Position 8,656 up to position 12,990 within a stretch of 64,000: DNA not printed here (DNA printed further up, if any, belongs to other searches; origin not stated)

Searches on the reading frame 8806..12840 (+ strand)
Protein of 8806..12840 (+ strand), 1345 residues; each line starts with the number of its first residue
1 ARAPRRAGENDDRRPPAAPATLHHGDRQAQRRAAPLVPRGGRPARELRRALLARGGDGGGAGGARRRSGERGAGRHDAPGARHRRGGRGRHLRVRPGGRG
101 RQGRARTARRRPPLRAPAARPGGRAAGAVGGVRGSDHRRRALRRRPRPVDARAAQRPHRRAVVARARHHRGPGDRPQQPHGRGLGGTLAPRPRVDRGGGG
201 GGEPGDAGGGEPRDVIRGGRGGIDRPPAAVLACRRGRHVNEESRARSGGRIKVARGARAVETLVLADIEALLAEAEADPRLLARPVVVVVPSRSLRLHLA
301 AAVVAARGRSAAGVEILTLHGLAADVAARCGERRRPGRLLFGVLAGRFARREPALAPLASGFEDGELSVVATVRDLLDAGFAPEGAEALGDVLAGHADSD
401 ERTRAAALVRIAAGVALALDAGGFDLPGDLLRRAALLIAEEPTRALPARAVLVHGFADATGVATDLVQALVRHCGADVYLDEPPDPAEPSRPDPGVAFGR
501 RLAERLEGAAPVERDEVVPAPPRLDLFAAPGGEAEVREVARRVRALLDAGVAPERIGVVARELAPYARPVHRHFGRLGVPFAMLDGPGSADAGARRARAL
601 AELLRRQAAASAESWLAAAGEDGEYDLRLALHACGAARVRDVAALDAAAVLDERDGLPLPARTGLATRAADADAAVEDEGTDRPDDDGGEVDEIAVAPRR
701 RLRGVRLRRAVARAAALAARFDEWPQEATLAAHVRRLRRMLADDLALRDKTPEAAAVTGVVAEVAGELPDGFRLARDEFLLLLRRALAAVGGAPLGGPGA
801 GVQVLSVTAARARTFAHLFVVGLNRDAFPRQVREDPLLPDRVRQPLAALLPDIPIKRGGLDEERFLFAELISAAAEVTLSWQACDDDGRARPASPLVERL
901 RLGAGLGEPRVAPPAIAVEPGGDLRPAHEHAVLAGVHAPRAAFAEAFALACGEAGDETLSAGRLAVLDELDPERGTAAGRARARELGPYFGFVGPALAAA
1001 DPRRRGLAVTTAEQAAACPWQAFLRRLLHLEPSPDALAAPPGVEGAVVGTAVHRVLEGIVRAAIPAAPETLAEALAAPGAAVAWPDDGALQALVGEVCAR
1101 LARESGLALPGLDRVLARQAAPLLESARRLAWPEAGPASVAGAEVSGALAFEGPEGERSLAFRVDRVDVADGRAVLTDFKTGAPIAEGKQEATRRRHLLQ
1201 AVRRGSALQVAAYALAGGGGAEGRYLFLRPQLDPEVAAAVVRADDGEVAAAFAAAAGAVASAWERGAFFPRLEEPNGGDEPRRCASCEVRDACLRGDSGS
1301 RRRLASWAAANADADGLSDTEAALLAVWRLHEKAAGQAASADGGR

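Call 32: search_protein_families(library=pfam, proteins=[window:8806-12840:+], max_evalue=0.00001)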
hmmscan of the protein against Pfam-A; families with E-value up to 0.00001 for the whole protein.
window:8806-12840:+ (1345 aa): 1 family
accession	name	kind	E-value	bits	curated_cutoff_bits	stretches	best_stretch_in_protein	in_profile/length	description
PF12705.13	PDDEXK_1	-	5.9e-21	76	22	1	1007-1293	2-246/247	PD-(D/E)XK nuclease superfamily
